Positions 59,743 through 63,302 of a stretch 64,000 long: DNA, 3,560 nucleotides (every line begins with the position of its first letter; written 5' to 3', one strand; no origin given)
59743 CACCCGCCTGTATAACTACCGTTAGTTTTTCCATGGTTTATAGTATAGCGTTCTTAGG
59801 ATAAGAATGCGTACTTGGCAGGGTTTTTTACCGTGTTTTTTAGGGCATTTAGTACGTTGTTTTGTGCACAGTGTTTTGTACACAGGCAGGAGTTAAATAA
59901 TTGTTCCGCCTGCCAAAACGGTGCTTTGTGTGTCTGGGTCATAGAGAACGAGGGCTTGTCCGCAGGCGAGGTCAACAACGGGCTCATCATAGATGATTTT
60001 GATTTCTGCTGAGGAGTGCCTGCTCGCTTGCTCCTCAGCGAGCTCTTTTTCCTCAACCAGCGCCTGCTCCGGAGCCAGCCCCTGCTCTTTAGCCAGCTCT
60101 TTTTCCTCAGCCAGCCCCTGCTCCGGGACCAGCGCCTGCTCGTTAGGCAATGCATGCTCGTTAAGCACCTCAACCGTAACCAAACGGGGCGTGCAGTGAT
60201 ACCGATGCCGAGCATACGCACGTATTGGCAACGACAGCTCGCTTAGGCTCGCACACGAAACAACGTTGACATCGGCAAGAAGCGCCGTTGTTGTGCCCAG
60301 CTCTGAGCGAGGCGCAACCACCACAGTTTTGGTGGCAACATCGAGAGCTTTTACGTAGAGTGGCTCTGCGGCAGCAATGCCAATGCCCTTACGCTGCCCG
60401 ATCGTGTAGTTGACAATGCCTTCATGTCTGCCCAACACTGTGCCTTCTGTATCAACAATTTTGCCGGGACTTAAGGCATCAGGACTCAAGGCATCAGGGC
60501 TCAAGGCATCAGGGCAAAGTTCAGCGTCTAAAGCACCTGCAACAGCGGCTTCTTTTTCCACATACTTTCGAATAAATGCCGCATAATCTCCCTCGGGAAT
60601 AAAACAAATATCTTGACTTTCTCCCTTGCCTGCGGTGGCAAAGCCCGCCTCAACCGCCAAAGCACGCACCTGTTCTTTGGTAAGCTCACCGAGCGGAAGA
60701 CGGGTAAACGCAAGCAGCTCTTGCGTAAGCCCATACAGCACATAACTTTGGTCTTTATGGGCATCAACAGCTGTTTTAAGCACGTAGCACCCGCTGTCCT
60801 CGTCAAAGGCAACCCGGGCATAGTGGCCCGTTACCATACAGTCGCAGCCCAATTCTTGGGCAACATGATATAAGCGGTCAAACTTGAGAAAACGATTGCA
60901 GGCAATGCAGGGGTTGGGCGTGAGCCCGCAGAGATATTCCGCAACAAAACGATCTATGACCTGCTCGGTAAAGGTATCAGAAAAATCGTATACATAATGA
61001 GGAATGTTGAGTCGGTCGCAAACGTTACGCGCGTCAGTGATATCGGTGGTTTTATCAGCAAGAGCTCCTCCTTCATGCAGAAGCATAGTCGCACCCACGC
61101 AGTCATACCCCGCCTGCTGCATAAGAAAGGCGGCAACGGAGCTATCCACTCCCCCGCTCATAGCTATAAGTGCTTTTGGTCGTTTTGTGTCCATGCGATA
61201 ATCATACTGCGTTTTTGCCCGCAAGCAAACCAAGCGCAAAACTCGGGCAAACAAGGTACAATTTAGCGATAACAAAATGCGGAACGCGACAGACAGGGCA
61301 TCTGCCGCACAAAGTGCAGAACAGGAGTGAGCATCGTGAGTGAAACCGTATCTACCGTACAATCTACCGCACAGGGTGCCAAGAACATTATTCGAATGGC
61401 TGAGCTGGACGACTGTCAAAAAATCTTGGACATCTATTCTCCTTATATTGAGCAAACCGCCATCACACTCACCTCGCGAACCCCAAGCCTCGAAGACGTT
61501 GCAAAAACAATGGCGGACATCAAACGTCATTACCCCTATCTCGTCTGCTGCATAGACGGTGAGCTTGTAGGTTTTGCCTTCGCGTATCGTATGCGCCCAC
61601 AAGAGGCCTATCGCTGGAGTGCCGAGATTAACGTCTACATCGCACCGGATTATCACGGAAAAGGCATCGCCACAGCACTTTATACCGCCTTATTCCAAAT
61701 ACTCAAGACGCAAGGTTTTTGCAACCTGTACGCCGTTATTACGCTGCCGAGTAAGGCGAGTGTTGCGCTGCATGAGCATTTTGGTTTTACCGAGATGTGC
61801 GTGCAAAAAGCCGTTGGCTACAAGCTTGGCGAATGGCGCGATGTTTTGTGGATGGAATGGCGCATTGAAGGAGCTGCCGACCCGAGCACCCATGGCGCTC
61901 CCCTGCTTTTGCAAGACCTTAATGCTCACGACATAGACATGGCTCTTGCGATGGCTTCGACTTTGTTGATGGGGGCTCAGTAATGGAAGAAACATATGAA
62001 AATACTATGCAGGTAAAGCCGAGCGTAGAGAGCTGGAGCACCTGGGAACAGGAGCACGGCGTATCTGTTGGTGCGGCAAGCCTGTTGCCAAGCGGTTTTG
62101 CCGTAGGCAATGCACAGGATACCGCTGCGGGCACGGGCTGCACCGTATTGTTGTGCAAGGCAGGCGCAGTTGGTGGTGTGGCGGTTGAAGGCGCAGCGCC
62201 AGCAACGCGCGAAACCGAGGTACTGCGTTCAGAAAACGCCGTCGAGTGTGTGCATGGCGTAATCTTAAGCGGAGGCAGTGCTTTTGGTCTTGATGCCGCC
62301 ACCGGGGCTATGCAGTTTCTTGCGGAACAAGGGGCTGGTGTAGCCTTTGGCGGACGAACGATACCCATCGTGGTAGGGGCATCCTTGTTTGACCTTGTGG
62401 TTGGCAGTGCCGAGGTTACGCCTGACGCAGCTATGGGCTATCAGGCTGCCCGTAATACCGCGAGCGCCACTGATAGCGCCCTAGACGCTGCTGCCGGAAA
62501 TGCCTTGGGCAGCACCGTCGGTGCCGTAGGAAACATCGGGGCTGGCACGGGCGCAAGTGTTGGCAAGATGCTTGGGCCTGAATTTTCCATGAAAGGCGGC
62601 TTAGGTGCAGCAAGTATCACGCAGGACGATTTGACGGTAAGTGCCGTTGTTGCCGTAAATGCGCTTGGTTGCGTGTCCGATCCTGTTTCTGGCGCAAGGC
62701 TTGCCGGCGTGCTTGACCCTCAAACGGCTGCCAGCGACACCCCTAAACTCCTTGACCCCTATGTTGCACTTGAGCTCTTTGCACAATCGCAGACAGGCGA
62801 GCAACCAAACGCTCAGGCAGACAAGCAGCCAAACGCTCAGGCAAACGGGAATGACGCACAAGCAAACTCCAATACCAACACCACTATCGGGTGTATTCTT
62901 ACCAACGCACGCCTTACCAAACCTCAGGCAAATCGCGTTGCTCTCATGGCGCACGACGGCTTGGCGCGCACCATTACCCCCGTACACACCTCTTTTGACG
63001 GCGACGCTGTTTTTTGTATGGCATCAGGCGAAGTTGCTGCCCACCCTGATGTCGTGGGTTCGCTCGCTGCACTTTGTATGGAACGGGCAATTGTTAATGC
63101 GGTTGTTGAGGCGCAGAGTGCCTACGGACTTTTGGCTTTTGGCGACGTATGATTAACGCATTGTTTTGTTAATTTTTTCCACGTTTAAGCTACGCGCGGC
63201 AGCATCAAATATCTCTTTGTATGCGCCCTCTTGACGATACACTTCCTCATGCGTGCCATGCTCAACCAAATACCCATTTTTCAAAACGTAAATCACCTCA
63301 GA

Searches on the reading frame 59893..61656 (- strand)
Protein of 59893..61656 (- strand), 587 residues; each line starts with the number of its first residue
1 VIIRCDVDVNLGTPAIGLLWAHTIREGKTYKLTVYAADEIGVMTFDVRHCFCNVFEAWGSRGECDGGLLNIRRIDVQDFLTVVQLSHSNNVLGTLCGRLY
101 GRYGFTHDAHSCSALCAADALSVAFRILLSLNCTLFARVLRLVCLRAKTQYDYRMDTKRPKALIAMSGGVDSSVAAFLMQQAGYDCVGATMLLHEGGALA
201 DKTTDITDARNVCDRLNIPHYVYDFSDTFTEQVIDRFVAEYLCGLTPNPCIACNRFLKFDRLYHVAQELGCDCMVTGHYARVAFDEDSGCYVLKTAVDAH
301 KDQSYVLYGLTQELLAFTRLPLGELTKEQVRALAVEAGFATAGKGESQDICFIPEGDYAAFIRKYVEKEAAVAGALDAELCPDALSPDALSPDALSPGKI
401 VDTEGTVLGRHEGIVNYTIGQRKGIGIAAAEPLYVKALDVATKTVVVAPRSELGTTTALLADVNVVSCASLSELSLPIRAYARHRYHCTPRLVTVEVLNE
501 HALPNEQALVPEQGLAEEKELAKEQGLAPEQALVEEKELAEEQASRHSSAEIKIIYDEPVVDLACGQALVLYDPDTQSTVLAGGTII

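Call 8: search_protein_families(library=pfam, proteins=[window:59893-61656:-], max_evalue=0.0001)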
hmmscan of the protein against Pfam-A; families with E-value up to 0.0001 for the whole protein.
window:59893-61656:- (587 aa): 4 families
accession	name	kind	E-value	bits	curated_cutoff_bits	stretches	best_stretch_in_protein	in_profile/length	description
PF03054.22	tRNA_Me_trans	-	4.6e-65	219.5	20.6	1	162-354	3-201/202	tRNA methyl transferase HUP domain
PF20259.3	tRNA_Me_trans_M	-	4.2e-18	65.1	27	1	396-448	11-65/66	tRNA methyl transferase PRC-barrel domain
PF02568.20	ThiI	-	9.4e-07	29.1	20.5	1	161-278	5-116/197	Thiamine biosynthesis protein (ThiI)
PF02540.23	NAD_synthase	-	1.2e-05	25.1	21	0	161-229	20-85/242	NAD synthase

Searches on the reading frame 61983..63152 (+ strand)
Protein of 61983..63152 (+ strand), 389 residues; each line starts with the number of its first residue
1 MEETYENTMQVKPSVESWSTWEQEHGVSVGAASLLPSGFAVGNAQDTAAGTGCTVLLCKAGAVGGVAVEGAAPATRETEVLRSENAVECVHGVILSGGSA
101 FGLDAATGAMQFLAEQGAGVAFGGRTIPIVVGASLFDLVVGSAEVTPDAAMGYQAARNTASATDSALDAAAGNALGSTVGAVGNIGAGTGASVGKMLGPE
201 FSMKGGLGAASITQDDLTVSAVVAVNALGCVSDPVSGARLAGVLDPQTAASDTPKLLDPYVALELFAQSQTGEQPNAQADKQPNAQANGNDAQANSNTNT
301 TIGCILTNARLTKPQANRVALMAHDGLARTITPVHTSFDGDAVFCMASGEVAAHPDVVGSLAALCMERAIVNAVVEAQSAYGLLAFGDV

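Call 70: search_protein_families(library=pfam, proteins=[window:61983-63152:+], max_evalue=0.001)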
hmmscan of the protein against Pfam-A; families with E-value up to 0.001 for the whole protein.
window:61983-63152:+ (389 aa): 1 family
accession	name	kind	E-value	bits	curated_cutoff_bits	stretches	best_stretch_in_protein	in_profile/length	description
PF03576.19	Peptidase_S58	-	7.8e-31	108.1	23.9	1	26-382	8-301/307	Peptidase family S58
